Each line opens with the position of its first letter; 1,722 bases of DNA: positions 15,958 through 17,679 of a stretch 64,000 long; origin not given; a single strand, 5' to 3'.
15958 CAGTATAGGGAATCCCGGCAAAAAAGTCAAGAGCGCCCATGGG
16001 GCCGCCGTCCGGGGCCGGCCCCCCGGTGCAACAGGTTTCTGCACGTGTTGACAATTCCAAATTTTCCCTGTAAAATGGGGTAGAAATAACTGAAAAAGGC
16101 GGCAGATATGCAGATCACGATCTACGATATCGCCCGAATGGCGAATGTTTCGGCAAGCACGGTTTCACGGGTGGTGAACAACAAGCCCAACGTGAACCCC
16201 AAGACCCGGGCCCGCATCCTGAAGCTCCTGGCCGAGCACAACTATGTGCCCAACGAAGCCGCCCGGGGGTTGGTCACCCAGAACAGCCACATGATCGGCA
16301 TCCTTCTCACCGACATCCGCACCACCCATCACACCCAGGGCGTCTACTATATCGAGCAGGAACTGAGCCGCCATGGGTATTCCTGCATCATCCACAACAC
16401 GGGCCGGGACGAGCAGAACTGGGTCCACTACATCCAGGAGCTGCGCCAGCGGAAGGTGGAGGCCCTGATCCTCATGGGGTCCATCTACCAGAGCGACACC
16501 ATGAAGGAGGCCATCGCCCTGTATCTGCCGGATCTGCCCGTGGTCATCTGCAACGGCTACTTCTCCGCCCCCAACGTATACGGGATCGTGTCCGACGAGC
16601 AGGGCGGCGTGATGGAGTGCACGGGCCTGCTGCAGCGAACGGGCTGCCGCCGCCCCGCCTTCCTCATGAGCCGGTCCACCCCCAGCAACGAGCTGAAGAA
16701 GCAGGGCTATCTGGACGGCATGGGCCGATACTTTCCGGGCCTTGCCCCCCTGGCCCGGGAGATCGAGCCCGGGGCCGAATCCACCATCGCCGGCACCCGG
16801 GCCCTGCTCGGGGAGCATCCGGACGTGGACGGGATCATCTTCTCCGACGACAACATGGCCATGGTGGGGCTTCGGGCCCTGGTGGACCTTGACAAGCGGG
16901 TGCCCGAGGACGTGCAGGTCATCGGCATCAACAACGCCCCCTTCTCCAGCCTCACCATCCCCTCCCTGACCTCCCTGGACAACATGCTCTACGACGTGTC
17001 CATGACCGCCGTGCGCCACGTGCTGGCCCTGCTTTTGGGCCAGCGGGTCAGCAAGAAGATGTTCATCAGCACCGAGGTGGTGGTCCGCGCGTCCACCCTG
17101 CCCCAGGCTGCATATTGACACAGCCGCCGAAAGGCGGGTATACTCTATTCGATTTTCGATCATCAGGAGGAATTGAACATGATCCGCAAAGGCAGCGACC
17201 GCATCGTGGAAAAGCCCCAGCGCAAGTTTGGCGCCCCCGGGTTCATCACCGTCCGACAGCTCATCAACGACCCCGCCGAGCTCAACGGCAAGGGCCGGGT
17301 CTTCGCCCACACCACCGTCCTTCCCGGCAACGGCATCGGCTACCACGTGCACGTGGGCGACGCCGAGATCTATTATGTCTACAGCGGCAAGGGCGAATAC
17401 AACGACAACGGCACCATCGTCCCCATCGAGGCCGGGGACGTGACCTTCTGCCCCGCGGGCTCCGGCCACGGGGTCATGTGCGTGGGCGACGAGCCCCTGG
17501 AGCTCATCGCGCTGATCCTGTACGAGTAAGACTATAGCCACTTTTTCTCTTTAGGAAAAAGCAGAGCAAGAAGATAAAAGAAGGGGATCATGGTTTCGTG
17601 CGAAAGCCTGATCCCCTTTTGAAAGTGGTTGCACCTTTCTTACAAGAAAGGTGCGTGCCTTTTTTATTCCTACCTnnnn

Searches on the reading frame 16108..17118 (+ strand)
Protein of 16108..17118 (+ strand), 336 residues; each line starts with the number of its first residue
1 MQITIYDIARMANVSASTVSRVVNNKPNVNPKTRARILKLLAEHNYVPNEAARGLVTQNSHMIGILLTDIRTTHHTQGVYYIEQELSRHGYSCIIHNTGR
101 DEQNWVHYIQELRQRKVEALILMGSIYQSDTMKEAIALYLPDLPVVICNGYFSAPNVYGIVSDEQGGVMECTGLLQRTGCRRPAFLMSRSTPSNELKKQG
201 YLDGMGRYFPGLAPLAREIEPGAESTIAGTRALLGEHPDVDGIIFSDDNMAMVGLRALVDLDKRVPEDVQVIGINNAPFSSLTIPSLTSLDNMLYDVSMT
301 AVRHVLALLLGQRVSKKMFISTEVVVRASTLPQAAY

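Call 3: search_protein_families(library=pfam, proteins=[window:16108-17118:+], max_evalue=0.01)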
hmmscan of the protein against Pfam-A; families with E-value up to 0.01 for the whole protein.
window:16108-17118:+ (336 aa): 8 families
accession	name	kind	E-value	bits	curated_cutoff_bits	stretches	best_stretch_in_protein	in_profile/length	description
PF13377.12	Peripla_BP_3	-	8.6e-20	71.9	26.5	1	176-330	5-167/167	Periplasmic binding protein-like domain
PF00356.27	LacI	-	4.2e-18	65.3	27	1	4-49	1-46/46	Bacterial regulatory proteins, lacI family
PF00532.27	Peripla_BP_1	-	1.5e-15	57.9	22.2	1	61-319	2-258/281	Periplasmic binding proteins and sugar binding domain of LacI family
PF13936.12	HTH_38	-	0.003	17.7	27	0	5-23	23-41/44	Helix-turn-helix domain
PF01381.28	HTH_3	-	0.0031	17.9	23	1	3-41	10-48/55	Helix-turn-helix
PF01022.26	HTH_5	-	0.0047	17.2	22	0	4-21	17-34/47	Bacterial regulatory protein, arsR family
PF04218.19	CENP-B_N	-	0.0052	16.8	21.2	0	8-26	28-46/53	CENP-B N-terminal DNA-binding domain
PF13443.12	HTH_26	-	0.0067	17.1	22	0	2-37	10-46/63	Cro/C1-type HTH DNA-binding domain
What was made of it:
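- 16108..17118 (+): LacI-family repressor. Pfam LacI HTH, Peripla_BP_1 and Peripla_BP_3 (call 3).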

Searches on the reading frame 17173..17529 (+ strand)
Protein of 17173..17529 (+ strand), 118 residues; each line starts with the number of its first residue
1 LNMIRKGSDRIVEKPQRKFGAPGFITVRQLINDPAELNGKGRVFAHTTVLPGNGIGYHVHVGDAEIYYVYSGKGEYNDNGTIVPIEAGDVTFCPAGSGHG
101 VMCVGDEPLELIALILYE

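Call 3: search_protein_families(library=pfam, proteins=[window:17173-17529:+], max_evalue=0.01)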
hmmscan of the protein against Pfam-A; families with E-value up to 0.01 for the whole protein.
window:17173-17529:+ (118 aa): 8 families
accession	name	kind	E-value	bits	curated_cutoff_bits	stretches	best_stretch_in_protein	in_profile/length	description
PF07883.17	Cupin_2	-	1.7e-14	53.7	27.2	1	46-113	2-68/70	Cupin domain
PF02311.25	AraC_binding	-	6.3e-06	26.4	21.1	1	47-111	8-71/135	AraC-like ligand binding domain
PF02678.22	Pirin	-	0.00043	20.7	26.1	1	47-98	36-87/108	Pirin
PF01050.24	MannoseP_isomer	-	0.00046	20.8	23.6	1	46-113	32-99/116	Mannose-6-phosphate isomerase C-terminal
PF05899.18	Cupin_3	-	0.00075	19.6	23.5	1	57-97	19-60/74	EutQ-like cupin domain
PF12973.13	Cupin_7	-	0.004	17.4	27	1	41-101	32-87/105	ChrR Cupin-like domain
PF12852.13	Cupin_6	-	0.0054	17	26.7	1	40-101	13-74/183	Cupin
PF00190.28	Cupin_1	-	0.0068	16.4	22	1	41-111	32-109/151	Cupin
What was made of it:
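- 17173..17529 (+): Small single-domain metal cupin (TM1287-like). Cupin_2, E 1.7e-14 (call 3).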

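Call 4: search_protein_families(library=ncbifam, proteins=[window:17173-17529:+], max_evalue=0.01)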
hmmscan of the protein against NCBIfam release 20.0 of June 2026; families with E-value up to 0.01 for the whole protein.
window:17173-17529:+ (118 aa): 2 families
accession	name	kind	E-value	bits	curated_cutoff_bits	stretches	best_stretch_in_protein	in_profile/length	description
TIGR01479.1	GMP_PMI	equivalog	0.0025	16.7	372.95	1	46-113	379-446/467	mannose-1-phosphate guanylyltransferase/mannose-6-phosphate isomerase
NF012004.0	PRK15460.1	equivalog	0.0039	15.9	859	1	46-113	389-456/478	mannose-1-phosphate guanyltransferase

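Call 26: search_solved_structures(query=window:17173-17529:+, max_evalue=0.01, show_alignments=1)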
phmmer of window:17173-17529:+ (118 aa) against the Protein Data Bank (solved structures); distinct sequences matched with E-value up to 0.01: 27.
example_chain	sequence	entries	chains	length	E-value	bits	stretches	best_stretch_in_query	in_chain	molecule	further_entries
1o4t_A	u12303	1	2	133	2.6e-20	76.2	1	3-116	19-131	putative oxalate decarboxylase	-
3h8u_A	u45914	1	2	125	6.3e-08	36.2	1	49-115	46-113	uncharacterized conserved protein with double-stranded beta-helix domain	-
6a53_A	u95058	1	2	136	1.1e-06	32.2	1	36-111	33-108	Novel protein with potential Cupin domain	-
6a55_A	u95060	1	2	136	1.1e-06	32.2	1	36-111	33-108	Novel protein with potential Cupin domain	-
5tfz_A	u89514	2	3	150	1.4e-06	31.9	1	36-111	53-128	dimethylsulfoniopropionate lyase DddK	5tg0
4rd7_A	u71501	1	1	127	1.1e-05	29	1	48-113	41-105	Cupin 2 conserved barrel domain protein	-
6a54_A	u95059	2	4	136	2e-05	28.1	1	36-111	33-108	Novel protein with potential Cupin domain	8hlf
6ufi_A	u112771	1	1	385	0.00014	25.4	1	44-113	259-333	Cupin domain-containing protein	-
6tzp_A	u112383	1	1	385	0.00015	25.3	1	44-113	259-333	Oxalate decarboxylase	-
2uy8_A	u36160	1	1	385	0.00015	25.3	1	44-113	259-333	OXALATE DECARBOXYLASE OXDC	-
3s0m_A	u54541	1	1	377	0.00018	25.1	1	44-113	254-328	Oxalate decarboxylase oxdC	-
1v70_A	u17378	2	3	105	0.00018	25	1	47-112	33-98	probable antibiotics synthesis protein | hypothetical protein TTHA0104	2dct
5vg3_A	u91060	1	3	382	0.00019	25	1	44-113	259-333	Oxalate decarboxylase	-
4met_A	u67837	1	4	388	0.00019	25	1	44-113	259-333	Oxalate decarboxylase OxdC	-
1j58_A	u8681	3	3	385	0.00019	25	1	44-113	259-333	YVRK PROTEIN | OXALATE DECARBOXYLASE OXDC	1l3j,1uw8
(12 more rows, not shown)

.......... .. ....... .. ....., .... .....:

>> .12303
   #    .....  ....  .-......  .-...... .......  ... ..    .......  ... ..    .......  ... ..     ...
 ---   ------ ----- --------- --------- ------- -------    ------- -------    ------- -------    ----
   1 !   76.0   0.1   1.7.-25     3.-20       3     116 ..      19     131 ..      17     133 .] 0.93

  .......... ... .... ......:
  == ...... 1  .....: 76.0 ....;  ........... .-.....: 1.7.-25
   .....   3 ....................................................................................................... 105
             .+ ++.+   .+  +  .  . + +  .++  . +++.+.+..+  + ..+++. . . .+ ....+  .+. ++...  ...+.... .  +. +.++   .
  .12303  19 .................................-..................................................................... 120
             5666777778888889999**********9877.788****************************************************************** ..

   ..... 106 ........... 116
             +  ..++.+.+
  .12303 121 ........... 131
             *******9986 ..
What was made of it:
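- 17173..17529 (+): Best PDB match is 1o4t (TM1287), E 2.6e-20 (call 26).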
